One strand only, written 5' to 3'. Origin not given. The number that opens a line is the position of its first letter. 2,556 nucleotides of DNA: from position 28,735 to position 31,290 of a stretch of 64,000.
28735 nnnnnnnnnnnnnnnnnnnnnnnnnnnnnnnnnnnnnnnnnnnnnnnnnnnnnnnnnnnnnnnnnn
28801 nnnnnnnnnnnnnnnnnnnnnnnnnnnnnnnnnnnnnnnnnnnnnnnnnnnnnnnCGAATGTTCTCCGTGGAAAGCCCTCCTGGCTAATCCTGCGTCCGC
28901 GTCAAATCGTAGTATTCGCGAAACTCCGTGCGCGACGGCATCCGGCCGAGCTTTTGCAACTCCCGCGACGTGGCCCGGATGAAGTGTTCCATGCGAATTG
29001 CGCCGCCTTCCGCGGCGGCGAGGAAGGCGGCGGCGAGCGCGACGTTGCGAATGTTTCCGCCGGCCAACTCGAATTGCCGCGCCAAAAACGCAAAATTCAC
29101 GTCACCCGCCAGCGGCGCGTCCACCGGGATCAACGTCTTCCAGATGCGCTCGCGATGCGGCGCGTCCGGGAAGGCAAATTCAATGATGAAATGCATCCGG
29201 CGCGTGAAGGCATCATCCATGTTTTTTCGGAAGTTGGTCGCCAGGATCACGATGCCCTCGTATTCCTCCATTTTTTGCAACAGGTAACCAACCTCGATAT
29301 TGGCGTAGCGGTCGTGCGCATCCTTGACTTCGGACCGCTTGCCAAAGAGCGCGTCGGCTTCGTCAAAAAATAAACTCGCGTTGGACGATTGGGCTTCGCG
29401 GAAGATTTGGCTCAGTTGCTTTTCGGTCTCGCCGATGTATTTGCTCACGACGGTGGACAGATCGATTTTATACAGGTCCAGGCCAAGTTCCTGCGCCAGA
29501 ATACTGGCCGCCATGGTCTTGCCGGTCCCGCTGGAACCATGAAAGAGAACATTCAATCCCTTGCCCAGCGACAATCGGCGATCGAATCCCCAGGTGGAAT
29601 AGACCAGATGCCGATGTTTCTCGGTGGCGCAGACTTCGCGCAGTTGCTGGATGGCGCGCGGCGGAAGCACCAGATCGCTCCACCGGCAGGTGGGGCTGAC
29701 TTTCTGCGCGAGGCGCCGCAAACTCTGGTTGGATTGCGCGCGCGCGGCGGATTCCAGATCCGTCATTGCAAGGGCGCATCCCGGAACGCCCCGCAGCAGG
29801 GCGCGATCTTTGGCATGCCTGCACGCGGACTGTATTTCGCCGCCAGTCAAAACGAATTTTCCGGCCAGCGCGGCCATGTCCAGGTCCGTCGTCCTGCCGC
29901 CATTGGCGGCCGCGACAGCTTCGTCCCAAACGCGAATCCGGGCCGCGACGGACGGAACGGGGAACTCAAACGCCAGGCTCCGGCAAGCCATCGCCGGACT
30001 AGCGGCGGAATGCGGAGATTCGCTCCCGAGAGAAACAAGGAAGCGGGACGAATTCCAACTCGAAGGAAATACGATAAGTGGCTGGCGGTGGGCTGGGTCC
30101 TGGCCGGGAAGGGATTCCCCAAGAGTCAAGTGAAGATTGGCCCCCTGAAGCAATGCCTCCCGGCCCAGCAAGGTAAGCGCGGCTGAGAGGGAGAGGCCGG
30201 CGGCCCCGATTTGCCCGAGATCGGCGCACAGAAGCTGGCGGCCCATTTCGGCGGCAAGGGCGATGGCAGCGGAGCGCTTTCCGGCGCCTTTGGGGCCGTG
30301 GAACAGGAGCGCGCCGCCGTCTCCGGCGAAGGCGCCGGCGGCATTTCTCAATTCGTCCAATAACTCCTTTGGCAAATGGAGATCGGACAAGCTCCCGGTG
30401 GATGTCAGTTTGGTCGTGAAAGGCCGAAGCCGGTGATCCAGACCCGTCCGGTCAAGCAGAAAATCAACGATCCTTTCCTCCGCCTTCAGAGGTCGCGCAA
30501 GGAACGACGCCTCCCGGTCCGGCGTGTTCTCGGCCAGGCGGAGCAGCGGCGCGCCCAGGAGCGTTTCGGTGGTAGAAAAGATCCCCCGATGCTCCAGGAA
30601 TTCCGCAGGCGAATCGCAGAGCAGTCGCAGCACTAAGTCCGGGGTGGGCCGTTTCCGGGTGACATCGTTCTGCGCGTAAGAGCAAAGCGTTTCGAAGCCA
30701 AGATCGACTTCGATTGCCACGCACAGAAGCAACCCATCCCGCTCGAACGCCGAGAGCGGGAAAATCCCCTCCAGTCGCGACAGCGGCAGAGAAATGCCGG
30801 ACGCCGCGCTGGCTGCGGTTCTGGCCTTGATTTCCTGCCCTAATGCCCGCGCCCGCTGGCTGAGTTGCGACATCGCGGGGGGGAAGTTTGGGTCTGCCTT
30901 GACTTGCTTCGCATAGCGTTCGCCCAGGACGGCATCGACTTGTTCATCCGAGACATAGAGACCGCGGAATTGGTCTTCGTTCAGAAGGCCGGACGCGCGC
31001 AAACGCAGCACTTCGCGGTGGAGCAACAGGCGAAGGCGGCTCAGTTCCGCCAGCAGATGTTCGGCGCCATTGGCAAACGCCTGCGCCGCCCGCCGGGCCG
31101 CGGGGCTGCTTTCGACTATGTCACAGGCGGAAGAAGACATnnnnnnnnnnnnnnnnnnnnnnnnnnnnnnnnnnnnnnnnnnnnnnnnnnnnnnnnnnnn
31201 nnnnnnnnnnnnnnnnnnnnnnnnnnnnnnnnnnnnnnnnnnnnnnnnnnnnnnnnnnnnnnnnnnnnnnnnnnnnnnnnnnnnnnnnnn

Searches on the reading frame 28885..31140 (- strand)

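Call 8: search_protein_families(library=pfam, proteins=[window:28885-31140:-], max_evalue=0.001)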
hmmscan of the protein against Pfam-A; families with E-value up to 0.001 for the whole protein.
window:28885-31140:- (751 aa): 7 families
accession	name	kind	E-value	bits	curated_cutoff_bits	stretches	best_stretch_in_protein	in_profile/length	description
PF22977.2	WHD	-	4.8e-46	157.6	27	1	12-241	3-220/221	Winged helix domain, variant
PF00004.35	AAA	-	6.8e-31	107.9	21.2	1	531-655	1-129/131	ATPase family associated with various cellular activities (AAA)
PF05496.18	RuvB_N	-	8.5e-06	26.1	27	0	531-598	36-96/159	Holliday junction DNA helicase RuvB P-loop domain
PF13671.12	AAA_33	-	1.7e-05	25.6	27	0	531-591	2-60/143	AAA domain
PF06068.19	TIP49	-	4.1e-05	23.4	23.8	0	528-583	50-106/347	TIP49 P-loop domain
PF13191.12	AAA_16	-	0.00029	21.8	32.6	0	260-337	8-85/167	AAA ATPase domain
PF06309.17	Torsin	-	0.00053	20.5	27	0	513-570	38-92/127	Torsin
